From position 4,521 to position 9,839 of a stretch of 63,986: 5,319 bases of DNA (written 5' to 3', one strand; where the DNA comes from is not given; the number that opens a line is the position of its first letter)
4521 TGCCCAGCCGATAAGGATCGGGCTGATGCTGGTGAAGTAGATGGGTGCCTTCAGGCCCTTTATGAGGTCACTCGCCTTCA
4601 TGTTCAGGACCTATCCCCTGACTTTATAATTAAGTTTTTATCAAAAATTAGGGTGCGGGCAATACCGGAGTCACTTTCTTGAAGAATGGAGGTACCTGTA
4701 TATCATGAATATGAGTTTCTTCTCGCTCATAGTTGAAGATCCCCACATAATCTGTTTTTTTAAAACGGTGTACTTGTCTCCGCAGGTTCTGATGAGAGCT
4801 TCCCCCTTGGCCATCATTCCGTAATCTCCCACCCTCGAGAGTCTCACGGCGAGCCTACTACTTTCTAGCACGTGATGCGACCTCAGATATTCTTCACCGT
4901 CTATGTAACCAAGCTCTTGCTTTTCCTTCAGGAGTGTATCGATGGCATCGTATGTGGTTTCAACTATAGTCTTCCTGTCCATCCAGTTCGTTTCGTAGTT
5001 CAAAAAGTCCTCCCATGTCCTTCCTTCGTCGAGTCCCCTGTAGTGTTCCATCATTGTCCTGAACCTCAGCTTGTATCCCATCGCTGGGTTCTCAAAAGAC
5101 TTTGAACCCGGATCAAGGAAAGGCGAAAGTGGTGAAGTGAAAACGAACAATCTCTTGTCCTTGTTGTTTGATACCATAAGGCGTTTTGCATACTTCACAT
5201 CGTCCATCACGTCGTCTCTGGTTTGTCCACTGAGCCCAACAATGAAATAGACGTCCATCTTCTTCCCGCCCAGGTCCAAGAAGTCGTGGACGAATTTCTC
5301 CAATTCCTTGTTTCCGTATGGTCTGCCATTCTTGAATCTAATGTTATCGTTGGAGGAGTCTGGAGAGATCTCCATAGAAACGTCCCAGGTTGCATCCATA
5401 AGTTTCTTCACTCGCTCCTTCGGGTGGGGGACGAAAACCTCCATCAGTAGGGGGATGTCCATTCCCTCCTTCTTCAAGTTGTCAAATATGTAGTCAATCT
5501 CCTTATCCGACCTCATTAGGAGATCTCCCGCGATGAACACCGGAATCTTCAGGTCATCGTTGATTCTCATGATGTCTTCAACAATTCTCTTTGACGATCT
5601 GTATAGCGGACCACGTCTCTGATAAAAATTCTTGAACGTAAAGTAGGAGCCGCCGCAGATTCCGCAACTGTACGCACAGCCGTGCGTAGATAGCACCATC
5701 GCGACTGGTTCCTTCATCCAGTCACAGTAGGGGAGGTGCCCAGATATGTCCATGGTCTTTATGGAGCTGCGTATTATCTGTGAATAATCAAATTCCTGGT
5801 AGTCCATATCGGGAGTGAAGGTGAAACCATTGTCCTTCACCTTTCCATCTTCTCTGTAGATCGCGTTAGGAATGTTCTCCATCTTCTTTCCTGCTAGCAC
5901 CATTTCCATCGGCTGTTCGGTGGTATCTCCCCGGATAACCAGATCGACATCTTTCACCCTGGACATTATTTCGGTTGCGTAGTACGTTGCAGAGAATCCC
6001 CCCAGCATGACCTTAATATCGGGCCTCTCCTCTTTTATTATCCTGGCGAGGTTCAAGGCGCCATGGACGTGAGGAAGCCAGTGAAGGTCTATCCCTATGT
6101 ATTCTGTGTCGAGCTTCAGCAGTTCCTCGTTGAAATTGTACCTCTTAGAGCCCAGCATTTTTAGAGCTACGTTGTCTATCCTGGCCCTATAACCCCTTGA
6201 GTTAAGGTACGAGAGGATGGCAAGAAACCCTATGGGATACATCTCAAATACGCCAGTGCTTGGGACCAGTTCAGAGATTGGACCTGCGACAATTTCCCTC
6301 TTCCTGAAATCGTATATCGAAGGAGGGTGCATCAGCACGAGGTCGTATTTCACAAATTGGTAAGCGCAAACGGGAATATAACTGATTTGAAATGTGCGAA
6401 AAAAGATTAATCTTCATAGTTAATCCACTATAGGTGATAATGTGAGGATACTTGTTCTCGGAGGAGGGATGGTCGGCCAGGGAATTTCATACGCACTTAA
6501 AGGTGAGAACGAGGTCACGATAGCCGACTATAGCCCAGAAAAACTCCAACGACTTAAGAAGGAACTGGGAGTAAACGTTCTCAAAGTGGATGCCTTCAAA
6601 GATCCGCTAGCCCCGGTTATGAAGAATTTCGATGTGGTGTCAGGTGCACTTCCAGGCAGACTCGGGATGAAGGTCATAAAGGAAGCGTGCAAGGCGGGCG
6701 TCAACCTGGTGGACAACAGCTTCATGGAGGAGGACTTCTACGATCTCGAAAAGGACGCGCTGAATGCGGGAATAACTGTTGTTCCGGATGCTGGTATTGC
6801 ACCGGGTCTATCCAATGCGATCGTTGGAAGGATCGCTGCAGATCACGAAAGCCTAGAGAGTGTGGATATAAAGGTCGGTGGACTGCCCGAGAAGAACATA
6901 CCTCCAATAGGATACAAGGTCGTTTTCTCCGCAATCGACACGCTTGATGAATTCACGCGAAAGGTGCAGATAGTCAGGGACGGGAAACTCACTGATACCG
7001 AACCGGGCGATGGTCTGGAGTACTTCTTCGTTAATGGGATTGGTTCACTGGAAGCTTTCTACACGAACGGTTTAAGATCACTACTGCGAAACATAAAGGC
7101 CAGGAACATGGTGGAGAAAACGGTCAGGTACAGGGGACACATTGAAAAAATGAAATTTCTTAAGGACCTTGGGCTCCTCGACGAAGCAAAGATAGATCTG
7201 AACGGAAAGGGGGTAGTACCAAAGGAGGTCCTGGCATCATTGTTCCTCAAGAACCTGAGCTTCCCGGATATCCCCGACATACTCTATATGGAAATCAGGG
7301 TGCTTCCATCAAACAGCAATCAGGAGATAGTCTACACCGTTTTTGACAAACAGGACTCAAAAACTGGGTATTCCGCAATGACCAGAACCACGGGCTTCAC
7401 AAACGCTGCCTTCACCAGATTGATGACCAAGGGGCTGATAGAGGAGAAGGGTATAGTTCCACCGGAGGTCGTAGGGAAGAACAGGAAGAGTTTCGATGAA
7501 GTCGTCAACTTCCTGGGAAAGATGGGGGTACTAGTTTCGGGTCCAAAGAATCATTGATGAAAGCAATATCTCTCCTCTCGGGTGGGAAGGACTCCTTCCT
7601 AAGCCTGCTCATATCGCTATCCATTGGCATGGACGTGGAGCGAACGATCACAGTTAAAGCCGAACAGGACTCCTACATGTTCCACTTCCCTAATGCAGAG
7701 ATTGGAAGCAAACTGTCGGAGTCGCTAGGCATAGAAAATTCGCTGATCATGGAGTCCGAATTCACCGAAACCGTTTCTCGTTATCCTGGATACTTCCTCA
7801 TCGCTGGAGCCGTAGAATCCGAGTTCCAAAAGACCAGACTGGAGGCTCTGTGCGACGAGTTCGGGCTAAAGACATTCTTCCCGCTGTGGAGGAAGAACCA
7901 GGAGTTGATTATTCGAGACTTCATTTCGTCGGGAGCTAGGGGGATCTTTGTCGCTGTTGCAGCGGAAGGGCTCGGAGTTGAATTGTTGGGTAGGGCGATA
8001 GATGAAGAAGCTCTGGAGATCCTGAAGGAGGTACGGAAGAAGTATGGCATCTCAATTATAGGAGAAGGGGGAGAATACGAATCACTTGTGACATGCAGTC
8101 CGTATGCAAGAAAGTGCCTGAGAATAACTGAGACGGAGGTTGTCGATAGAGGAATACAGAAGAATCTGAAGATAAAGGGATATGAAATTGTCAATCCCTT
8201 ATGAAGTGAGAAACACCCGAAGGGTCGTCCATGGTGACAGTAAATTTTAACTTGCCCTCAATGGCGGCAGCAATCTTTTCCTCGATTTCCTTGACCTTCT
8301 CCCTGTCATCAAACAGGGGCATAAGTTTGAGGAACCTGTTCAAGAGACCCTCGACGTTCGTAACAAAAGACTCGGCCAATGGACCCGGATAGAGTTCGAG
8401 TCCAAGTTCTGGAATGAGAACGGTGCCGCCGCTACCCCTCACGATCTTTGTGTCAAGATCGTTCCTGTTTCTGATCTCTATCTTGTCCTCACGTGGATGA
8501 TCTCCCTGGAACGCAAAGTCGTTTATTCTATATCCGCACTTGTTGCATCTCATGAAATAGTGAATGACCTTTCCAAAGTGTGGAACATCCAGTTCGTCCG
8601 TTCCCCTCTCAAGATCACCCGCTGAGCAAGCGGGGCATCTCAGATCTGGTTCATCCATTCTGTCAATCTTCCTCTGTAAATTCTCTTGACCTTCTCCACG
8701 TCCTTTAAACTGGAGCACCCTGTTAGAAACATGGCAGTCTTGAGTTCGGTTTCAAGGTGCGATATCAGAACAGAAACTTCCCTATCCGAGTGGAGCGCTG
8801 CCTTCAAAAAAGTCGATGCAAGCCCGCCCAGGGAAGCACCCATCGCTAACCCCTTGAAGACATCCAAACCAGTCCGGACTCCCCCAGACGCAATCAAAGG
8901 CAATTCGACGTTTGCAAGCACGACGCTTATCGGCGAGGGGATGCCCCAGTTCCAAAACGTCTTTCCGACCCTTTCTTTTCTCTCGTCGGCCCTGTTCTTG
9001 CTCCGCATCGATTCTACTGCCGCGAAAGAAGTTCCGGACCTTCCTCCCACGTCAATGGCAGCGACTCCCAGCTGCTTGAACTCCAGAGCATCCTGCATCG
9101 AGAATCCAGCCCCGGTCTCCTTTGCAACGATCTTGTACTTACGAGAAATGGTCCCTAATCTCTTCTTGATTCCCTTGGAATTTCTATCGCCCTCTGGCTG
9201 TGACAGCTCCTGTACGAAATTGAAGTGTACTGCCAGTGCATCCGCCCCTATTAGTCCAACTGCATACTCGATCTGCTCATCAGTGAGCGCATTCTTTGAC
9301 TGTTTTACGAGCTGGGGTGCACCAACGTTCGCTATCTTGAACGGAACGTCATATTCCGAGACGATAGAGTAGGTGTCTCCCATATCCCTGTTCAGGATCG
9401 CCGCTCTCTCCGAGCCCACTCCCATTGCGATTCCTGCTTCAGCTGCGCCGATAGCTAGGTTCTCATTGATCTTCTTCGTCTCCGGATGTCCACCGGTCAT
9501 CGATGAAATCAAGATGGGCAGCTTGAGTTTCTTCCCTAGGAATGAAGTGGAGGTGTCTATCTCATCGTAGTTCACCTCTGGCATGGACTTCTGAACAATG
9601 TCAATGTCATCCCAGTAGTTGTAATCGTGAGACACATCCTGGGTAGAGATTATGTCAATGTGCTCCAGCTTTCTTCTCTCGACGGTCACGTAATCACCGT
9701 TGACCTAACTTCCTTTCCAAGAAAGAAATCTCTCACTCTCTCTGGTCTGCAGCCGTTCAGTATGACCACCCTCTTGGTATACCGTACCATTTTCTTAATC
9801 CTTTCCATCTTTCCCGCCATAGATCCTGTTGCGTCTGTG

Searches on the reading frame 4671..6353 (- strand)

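Call 10: search_protein_families(library=pfam, proteins=[window:4671-6353:-], max_evalue=0.001)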
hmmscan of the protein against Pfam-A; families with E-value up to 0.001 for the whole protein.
window:4671-6353:- (560 aa): 2 families
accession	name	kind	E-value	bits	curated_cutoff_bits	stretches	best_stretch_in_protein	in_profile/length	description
PF04055.27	Radical_SAM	-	6e-14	53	29.5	1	222-388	3-165/166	Radical SAM superfamily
PF02310.24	B12-binding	-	2.3e-10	40.8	32.1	1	36-146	10-115/121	B12 binding domain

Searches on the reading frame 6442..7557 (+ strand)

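Call 10: search_protein_families(library=pfam, proteins=[window:6442-7557:+], max_evalue=0.001)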
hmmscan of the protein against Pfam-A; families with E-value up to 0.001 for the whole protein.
window:6442-7557:+ (371 aa): 5 families
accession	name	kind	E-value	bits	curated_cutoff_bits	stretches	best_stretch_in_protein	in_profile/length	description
PF16653.10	Sacchrp_dh_C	-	2.9e-36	126.4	31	1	118-362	1-264/265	Saccharopine dehydrogenase C-terminal domain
PF03435.24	Sacchrp_dh_NADP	-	7e-15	55.9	25.1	1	3-114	1-129/129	Saccharopine dehydrogenase NADP binding domain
PF01262.27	AlaDh_PNT_C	-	2.6e-05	24.2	23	1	2-80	30-112/214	Alanine dehydrogenase/PNT, C-terminal domain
PF02254.24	TrkA_N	-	6.3e-05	23.7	23.8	1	3-53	1-51/116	TrkA-N domain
PF03807.23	F420_oxidored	-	0.00053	21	21.6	0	3-50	2-52/94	NADP oxidoreductase coenzyme F420-dependent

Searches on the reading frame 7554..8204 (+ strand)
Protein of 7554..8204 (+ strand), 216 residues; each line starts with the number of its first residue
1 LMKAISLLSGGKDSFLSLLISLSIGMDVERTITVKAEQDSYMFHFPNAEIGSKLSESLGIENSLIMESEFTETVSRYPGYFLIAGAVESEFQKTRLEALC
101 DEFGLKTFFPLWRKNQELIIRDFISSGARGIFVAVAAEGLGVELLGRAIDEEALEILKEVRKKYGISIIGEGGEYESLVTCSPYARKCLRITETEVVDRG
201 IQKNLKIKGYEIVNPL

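Call 10: search_protein_families(library=pfam, proteins=[window:7554-8204:+], max_evalue=0.001)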
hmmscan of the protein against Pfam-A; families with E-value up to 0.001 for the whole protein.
window:7554-8204:+ (216 aa): 1 family
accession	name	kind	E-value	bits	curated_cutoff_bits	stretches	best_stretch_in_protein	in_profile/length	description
PF01902.24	Diphthami_syn_2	-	5.7e-44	150.7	23.2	1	2-210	1-217/219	Diphthamide synthase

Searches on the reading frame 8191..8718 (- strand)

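Call 10: search_protein_families(library=pfam, proteins=[window:8191-8718:-], max_evalue=0.001)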
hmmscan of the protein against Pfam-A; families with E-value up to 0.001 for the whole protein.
window:8191-8718:- (175 aa): 2 families
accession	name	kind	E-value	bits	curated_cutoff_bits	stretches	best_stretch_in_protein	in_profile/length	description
PF22794.1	jr-ZPR1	-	1.9e-14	54.1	27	1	86-171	1-95/125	ZPR1 jelly-roll domain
PF03367.19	Zn_ribbon_ZPR1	-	8.3e-05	22.4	23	1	27-67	8-47/56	ZPR1 zinc-finger domain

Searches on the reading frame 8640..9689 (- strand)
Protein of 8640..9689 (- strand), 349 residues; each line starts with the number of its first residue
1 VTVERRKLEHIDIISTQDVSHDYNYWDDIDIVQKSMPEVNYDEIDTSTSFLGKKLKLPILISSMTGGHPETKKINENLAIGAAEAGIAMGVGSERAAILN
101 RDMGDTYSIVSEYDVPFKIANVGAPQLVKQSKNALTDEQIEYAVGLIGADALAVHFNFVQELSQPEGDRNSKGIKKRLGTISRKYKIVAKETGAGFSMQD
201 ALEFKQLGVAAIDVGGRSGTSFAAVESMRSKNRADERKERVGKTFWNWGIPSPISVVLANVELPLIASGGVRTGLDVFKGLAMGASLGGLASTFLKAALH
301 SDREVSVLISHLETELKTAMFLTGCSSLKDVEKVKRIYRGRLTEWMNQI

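Call 10: search_protein_families(library=pfam, proteins=[window:8640-9689:-], max_evalue=0.001)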
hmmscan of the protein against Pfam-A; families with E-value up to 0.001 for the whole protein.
window:8640-9689:- (349 aa): 3 families
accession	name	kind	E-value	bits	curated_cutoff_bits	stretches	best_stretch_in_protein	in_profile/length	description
PF01070.24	FMN_dh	-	2.4e-22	79.9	24.9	2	260-332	269-344/350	FMN-dependent dehydrogenase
PF01180.27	DHO_dh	-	0.00028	20.6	27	0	260-296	238-274/291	Dihydroorotate dehydrogenase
PF00478.31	IMPDH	-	0.00057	19.4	25.6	0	258-287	203-232/345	IMP dehydrogenase / GMP reductase domain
